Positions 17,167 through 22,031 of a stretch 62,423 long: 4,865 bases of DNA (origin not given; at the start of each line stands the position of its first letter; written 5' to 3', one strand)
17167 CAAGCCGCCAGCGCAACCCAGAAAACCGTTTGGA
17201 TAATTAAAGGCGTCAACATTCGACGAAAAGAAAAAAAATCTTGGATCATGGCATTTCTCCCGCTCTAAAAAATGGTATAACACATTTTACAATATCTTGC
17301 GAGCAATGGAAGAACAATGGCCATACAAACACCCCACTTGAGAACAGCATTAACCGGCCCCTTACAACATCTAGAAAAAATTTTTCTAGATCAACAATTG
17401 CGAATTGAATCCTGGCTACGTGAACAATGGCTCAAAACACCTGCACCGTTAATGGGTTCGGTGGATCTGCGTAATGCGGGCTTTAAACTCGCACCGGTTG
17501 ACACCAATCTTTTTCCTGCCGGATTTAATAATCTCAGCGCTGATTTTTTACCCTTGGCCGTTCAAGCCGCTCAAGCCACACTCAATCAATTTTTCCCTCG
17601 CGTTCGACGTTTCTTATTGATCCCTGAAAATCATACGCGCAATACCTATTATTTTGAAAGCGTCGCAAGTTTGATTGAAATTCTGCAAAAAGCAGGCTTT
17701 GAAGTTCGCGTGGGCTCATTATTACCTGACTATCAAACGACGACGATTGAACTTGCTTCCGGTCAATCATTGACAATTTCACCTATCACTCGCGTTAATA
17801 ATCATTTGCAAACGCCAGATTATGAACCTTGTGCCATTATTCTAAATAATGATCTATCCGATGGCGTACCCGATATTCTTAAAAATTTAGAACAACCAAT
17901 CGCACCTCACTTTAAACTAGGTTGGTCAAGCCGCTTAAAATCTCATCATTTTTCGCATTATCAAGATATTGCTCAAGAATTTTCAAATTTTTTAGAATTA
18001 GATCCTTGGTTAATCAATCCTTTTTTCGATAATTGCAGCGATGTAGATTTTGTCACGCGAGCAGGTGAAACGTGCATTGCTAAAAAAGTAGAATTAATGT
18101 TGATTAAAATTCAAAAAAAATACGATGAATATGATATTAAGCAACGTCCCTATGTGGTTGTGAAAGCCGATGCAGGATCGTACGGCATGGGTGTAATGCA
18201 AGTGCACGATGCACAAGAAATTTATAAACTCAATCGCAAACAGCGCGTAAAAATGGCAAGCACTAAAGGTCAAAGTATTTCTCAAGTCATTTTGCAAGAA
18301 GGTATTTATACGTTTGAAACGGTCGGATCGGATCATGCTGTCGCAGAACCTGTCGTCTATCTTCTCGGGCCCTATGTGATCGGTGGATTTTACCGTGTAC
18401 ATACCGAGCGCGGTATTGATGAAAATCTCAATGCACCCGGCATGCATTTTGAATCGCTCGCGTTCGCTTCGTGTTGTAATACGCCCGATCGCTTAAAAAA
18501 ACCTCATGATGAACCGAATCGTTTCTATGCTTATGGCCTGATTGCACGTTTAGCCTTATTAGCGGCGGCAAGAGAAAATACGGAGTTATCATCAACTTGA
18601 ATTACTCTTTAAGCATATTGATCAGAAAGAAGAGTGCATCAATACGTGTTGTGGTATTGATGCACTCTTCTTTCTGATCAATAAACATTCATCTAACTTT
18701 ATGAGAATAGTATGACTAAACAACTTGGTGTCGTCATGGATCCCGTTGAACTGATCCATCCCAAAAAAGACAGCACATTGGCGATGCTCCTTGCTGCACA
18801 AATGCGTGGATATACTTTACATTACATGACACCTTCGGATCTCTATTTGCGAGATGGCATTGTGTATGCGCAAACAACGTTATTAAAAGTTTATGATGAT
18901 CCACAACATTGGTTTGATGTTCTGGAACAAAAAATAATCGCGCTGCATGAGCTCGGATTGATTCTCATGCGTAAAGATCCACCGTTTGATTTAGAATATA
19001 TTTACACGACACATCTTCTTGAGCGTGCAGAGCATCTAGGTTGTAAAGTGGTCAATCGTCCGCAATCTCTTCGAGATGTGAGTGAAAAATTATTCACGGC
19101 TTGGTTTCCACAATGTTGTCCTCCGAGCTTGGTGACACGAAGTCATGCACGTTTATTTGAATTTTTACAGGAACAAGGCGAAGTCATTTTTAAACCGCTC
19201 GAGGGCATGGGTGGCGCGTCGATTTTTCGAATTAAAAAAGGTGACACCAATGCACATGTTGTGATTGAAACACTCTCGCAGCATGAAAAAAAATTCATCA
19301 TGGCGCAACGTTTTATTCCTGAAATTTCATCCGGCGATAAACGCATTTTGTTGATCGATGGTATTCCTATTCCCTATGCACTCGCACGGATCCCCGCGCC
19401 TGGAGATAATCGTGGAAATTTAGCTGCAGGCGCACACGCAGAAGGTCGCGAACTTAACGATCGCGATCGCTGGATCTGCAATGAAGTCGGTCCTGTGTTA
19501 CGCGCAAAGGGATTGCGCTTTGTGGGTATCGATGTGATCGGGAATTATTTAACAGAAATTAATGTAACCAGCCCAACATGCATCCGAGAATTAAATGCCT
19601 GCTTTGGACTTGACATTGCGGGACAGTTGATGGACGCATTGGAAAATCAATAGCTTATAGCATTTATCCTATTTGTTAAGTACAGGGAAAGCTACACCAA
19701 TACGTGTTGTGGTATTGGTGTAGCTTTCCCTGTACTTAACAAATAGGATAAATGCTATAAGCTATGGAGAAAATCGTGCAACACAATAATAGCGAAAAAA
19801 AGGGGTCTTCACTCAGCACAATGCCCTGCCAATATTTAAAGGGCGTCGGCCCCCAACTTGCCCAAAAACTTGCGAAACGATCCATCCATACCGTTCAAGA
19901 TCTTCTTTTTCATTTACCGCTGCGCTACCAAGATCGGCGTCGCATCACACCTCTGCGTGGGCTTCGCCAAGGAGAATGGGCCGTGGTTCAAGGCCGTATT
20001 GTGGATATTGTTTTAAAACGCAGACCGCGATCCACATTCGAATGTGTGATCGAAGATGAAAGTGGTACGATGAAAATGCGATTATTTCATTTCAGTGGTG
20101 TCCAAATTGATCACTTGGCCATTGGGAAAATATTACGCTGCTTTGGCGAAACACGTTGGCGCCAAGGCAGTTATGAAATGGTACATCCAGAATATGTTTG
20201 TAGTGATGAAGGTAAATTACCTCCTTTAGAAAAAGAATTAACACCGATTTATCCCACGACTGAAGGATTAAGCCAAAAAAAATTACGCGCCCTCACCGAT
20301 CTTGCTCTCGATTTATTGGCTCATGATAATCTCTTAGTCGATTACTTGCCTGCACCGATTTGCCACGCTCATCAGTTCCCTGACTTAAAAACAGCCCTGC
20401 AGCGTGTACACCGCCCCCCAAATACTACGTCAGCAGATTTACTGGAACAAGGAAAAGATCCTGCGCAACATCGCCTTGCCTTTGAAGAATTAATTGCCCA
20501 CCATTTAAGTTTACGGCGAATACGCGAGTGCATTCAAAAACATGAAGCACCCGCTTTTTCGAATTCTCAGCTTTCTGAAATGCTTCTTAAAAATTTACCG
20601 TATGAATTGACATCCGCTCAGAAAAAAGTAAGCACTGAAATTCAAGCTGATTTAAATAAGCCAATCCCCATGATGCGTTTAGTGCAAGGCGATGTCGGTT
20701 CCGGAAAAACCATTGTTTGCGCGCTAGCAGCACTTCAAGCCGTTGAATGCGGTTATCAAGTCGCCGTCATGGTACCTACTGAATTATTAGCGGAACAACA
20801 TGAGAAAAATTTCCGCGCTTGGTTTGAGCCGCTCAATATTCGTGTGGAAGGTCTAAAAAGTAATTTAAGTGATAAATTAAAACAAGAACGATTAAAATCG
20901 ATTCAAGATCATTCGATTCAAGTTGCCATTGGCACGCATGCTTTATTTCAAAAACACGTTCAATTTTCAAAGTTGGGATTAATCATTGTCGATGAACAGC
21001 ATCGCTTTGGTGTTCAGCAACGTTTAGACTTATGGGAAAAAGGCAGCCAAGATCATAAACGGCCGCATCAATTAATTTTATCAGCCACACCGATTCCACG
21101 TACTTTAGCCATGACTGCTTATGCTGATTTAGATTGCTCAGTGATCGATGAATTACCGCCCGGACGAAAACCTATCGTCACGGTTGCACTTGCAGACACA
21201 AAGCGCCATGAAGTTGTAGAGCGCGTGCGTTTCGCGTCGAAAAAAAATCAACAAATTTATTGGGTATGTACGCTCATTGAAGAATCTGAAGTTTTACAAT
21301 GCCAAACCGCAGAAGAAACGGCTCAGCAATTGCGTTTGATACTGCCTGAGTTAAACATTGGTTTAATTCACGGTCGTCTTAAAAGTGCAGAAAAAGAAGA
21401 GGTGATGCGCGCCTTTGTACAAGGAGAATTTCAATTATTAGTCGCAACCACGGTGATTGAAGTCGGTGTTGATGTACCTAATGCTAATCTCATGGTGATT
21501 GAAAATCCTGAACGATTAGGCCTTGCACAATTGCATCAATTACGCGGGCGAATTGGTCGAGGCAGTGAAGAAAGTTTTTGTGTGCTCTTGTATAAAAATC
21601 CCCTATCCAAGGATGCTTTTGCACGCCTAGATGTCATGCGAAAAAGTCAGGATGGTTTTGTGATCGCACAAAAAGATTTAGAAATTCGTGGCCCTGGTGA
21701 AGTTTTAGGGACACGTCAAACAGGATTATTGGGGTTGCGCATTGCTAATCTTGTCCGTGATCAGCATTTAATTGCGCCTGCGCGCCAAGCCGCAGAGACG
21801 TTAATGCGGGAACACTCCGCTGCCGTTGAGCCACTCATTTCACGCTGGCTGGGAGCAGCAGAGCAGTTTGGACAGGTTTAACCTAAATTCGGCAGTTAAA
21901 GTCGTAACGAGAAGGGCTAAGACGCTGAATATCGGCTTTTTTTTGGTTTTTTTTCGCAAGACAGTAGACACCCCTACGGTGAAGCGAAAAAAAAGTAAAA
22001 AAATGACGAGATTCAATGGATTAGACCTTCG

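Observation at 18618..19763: REP-like palindrome family whose conserved asymmetric centre always reads GUGUUGUG in the sense of the flanking genes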

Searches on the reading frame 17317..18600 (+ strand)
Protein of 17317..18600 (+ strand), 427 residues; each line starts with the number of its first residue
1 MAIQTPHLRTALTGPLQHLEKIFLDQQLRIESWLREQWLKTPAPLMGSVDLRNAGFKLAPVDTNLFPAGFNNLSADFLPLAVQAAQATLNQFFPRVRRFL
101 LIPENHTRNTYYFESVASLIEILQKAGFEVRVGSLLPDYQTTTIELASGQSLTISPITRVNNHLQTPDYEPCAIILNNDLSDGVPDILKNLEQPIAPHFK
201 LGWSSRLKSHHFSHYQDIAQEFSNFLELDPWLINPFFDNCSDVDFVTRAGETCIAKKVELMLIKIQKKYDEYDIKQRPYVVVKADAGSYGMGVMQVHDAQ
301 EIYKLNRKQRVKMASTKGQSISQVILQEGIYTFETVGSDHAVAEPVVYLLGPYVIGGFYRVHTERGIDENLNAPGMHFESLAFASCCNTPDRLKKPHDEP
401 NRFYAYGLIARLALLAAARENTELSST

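Call 20: search_protein_families(library=ncbifam, proteins=[window:17317-18600:+], max_evalue=0.00001)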
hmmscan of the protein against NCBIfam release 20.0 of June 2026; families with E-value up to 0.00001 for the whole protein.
window:17317-18600:+ (427 aa): 1 family
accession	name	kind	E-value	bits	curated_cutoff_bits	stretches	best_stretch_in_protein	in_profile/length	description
TIGR02049.1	gshA_ferroox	equivalog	9.8e-165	548.1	293.9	1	20-422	1-400/403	glutamate--cysteine ligase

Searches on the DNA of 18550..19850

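Call 96: search_rna_families(source=window, start=18550, end=19850, threshold=evalue, max_evalue=5)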
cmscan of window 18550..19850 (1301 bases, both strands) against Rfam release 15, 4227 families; matches with E-value up to 5: 29.
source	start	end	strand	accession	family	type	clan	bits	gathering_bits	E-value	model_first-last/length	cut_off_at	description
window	19650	19765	-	RF03237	MIR6425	Gene; miRNA;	-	50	142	9.3e-10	1-125/125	no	MIR6425 microRNA precursor family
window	18614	18685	+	RF00969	mir-556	Gene; miRNA;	-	43.5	84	1.2e-06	1-88/88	no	mir-556 microRNA precursor family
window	18611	18687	-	RF03516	MIR5229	Gene; miRNA;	-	41.3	80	2.9e-07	1-87/87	no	MIR5229 microRNA precursor family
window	18616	18684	+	RF03516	MIR5229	Gene; miRNA;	-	36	80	1e-05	1-87/87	no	MIR5229 microRNA precursor family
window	19643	19765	-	RF02384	FasX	Gene; sRNA;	-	36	100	0.00049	1-205/205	no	FasX small RNA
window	18622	18677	+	RF04120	MIR5998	Gene; miRNA;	-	35.2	180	1.7e-05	1-173/173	no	MIR5998 microRNA precursor family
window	18622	18677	-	RF04120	MIR5998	Gene; miRNA;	-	35.2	180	1.7e-05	1-173/173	no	MIR5998 microRNA precursor family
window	18614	18688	-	RF04079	MIR161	Gene; miRNA;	-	35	90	1.6e-05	1-136/136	no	MIR161 microRNA precursor family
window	19675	19740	+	RF02095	mir-2985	Gene; miRNA;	-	34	68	7.4e-05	5-67/71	no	mir-2985 microRNA precursor family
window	18609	18687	+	RF04079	MIR161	Gene; miRNA;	-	33.7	90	4e-05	1-136/136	no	MIR161 microRNA precursor family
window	18618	18681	+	RF02095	mir-2985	Gene; miRNA;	-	31.3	68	0.0004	1-71/71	no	mir-2985 microRNA precursor family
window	19676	19739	-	RF01418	HIV_POL-1_SL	Cis-reg;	-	29.6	54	0.0019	1-113/113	no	HIV pol-1 stem loop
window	18616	18684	+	RF04174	MIR4208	Gene; miRNA;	-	28.2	140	0.082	1-191/191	no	MIR4208 microRNA precursor family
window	19676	19739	+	RF02520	mir-965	Gene; miRNA;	-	26.4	43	0.0094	1-76/76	no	mir-965 microRNA precursor family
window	19676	19739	-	RF02520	mir-965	Gene; miRNA;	-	26.2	43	0.011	1-76/76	no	mir-965 microRNA precursor family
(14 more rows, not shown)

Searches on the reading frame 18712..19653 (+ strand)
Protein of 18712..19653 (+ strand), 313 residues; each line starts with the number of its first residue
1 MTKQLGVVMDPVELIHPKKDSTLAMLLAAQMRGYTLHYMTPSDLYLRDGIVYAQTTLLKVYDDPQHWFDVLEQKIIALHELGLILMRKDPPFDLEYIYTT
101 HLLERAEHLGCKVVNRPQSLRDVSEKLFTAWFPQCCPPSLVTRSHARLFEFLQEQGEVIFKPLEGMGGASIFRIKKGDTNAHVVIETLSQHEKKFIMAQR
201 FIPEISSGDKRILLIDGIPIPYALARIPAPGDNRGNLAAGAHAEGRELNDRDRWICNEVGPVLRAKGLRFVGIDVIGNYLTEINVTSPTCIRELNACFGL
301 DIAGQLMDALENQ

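Call 19: find_encoding_contigs(protein=window:18712-19653:+, flank=3000, max_places=6)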
Protein window:18712-19653:+ (313 aa): 15 contigs read that carry it; 2 places shown.
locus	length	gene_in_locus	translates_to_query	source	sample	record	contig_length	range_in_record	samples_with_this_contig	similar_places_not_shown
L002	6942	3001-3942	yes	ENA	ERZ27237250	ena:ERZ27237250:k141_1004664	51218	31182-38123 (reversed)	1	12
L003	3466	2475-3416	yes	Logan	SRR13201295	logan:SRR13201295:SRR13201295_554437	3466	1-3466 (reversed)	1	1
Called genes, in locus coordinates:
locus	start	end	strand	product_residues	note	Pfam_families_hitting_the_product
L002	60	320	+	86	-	-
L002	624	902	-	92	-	-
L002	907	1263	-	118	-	PF00581:Rhodanese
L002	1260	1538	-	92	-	PF14110:DUF4282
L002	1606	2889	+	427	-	PF08886:GshA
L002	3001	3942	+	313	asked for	PF02951:GSH-S_N, PF02955:GSH-S_ATP, PF14398:ATPgrasp_YheCD (faint), PF08443:RimK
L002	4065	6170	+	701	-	PF17191:RecG_wedge, PF01336:tRNA_anti-codon (weak), PF00176:SNF2-rel_dom (weak), PF00270:DEAD, PF04851:ResIII, PF00271:Helicase_C, PF19833:RecG_dom3_C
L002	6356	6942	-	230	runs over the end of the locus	PF01113:DapB_N, PF05173:DapB_C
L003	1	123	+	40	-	?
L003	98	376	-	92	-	-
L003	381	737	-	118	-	PF00581:Rhodanese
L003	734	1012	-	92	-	PF14110:DUF4282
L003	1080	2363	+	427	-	PF08886:GshA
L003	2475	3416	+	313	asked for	PF02951:GSH-S_N, PF02955:GSH-S_ATP, PF14398:ATPgrasp_YheCD (faint), PF08443:RimK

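Call 42: find_homologous_proteins(query=window:18712-19653:+, max_evalue=1e-40)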
Query window:18712-19653:+ (313 aa): 8000 proteins with E <= 1e-40 among 8000 candidates; the best 120 are listed.
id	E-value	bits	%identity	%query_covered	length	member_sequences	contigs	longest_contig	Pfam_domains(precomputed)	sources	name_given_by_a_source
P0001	4.8e-211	717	100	100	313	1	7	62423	PF02955.22,PF14398.12,PF08443.17,PF02951.21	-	-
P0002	2.2e-139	482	68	99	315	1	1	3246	PF02955.22,PF14398.12,PF08443.17,PF02951.21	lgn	-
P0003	2.3e-137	475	65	100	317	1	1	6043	PF02955.22,PF08443.17,PF02951.21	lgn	-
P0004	5.7e-137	474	65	100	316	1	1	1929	PF02955.22,PF08443.17,PF02951.21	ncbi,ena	-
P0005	1.6e-135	469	63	100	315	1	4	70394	PF02955.22,PF08443.17,PF02951.21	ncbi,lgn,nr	ncbi:MAG: glutathione synthase [Chromatiales bacterium 21-64-14]|nr:MAG: glutathione synthase [Chrom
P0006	2.6e-135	468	65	100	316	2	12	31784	PF02955.22,PF08443.17,PF02951.21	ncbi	-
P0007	2.6e-135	468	65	100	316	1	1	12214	PF02955.22,PF08443.17,PF02951.21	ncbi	-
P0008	4.3e-135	468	66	99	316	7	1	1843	PF02955.22,PF08443.17,PF02951.21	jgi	jgi:glutathione synthase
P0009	5.7e-135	467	65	100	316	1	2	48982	PF02955.22,PF14398.12,PF08443.17,PF02951.21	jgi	jgi:glutathione synthase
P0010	6.5e-135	467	65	100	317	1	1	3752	PF02955.22,PF08443.17,PF02951.21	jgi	jgi:glutathione synthase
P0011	8.8e-135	467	65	100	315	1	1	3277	PF02955.22,PF08443.17,PF02951.21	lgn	-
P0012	1.1e-134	466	66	98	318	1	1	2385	PF02955.22,PF08443.17,PF02951.21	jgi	jgi:glutathione synthase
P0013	1.2e-134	466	65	100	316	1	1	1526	PF02955.22,PF08443.17,PF02951.21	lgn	-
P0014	1.6e-134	466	67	98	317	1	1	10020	PF02955.22,PF08443.17,PF02951.21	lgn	-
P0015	1.6e-134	466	64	100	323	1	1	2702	PF02955.22,PF14398.12,PF08443.17,PF02951.21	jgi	-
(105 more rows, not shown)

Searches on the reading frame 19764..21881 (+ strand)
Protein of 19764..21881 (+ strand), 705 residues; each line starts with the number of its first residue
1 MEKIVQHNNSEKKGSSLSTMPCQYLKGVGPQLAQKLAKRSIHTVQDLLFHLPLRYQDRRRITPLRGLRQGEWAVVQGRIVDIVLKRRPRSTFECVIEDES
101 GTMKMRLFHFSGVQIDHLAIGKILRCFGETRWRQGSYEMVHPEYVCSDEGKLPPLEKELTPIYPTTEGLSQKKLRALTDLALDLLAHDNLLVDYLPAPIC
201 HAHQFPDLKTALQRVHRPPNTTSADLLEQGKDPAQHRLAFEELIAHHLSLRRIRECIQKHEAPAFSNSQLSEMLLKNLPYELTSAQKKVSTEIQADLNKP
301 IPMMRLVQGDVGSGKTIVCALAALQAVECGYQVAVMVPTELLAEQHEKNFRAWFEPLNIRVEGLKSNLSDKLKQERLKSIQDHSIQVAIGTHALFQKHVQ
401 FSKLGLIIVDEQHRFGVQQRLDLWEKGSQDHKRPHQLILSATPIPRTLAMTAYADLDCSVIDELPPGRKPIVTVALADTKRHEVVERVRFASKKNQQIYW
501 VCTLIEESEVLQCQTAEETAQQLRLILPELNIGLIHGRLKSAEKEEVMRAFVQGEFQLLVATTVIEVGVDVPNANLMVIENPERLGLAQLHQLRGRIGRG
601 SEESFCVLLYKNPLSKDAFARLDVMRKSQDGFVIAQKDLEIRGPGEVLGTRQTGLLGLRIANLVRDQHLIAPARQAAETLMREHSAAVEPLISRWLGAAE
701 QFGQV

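Call 20: search_protein_families(library=ncbifam, proteins=[window:19764-21881:+], max_evalue=0.00001)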
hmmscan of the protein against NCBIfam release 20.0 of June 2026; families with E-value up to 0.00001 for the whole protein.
window:19764-21881:+ (705 aa): 37 families (the best 25 are shown)
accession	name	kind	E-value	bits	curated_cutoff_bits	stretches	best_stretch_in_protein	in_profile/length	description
NF008163.0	PRK10917.1-1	equivalog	0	1015.6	796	1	14-704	3-691/692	ATP-dependent DNA helicase RecG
NF008166.0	PRK10917.1-4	equivalog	3.4e-252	838.6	864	1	31-702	22-702/705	ATP-dependent DNA helicase RecG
NF008168.0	PRK10917.2-2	equivalog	3.6e-237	789.5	718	1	11-685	102-767/795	ATP-dependent DNA helicase RecG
NF008165.0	PRK10917.1-3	equivalog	3.4e-220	733.1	711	1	19-686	7-665/692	ATP-dependent DNA helicase RecG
TIGR00643.1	recG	equivalog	2.1e-219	730.4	659.4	1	41-677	3-629/629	ATP-dependent DNA helicase RecG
NF008164.0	PRK10917.1-2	equivalog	3.9e-198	660.1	785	1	22-684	15-674/704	ATP-dependent DNA helicase RecG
NF008170.0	PRK10917.2-4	equivalog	2.1e-188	628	975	1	10-685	120-800/826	ATP-dependent DNA helicase RecG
NF008167.0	PRK10917.2-1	equivalog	5.7e-149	497.5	995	1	28-686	12-718/744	ATP-dependent DNA helicase RecG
TIGR00580.2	mfd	equivalog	8.1e-112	375.3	800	1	247-655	401-799/907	transcription-repair coupling factor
NF008169.0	PRK10917.2-3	equivalog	8.6e-91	305.3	555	1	33-678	8-604/610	ATP-dependent DNA helicase RecG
NF007966.0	PRK10689.1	equivalog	1.9e-80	270.9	1329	1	272-655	591-966/1148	transcription-repair coupling factor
NF004066.1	PRK05580.1-3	equivalog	1.1e-17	63.7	813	1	255-416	227-380/788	primosomal protein N'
TIGR00595.1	priA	equivalog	2.4e-16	59.4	230.35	1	306-419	1-109/509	replication restart helicase PriA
NF004067.0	PRK05580.1-4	equivalog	4.4e-16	58.4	763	1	220-419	139-334/737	primosomal protein N'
NF010337.0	PRK13766.1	equivalog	2.6e-14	52.3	610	1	539-612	408-480/781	Hef nuclease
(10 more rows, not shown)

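Call 53: find_homologous_proteins(query=window:19776-21881:+, max_evalue=1e-60)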
Query window:19776-21881:+ (701 aa): 8000 proteins with E <= 1e-60 among 8000 candidates; the best 120 are listed.
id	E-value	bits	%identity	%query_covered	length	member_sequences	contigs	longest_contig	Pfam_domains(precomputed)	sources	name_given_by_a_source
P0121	0.0e+0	1579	100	100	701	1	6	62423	PF00270.36,PF00176.30,PF17191.11,PF00271.38,PF01336.32,PF19833.5,PF04851.22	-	-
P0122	9.1e-260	882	58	100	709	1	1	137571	PF07517.21,PF00270.36,PF00176.30,PF13604.13,PF17191.11,PF00271.38,PF01336.32,PF19833.5,PF04851.22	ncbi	-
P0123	4.0e-258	876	59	99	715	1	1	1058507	PF00270.36,PF00176.30,PF17191.11,PF00271.38,PF01336.32,PF19833.5,PF04851.22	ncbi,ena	-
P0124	7.2e-254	862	57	99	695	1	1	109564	PF07517.21,PF00270.36,PF17191.11,PF00271.38,PF22590.3,PF19833.5,PF04851.22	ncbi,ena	-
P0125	9.4e-254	862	58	99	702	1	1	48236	PF00270.36,PF00176.30,PF17191.11,PF00271.38,PF01336.32,PF22590.3,PF19833.5,PF04851.22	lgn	-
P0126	2.2e-253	860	58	98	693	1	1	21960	PF00270.36,PF00176.30,PF17191.11,PF00271.38,PF01336.32,PF19833.5,PF04851.22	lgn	-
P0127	8.5e-253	858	58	99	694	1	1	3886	PF00270.36,PF00176.30,PF13604.13,PF17191.11,PF00271.38,PF01336.32,PF22590.3,PF19833.5,PF04851.22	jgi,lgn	jgi:ATP-dependent DNA helicase RecG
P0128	7.9e-252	855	57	100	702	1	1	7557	PF00270.36,PF00176.30,PF17191.11,PF00271.38,PF01336.32,PF19833.5,PF04851.22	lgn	-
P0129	8.6e-252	855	58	98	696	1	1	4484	PF00270.36,PF00176.30,PF17191.11,PF00271.38,PF19833.5,PF04851.22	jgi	-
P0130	1.9e-251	854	57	99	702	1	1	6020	PF00270.36,PF00176.30,PF17191.11,PF00271.38,PF01336.32,PF22590.3,PF19833.5,PF04851.22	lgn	-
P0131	3.1e-251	853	58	99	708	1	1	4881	PF00270.36,PF00176.30,PF17191.11,PF00271.38,PF22590.3,PF19833.5,PF04851.22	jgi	jgi:ATP-dependent DNA helicase RecG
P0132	3.4e-251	853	58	98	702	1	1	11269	PF00270.36,PF00176.30,PF17191.11,PF00271.38,PF01336.32,PF19833.5,PF04851.22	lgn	-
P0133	3.5e-251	853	57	98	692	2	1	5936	PF00270.36,PF00176.30,PF13604.13,PF17191.11,PF00271.38,PF01336.32,PF22590.3,PF19833.5,PF04851.22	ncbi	-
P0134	4.6e-251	853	58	98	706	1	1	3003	PF00270.36,PF17191.11,PF00271.38,PF01336.32,PF19833.5,PF04851.22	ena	-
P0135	4.8e-251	853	58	99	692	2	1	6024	PF00270.36,PF00176.30,PF17191.11,PF00271.38,PF01336.32,PF22590.3,PF19833.5,PF04851.22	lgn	-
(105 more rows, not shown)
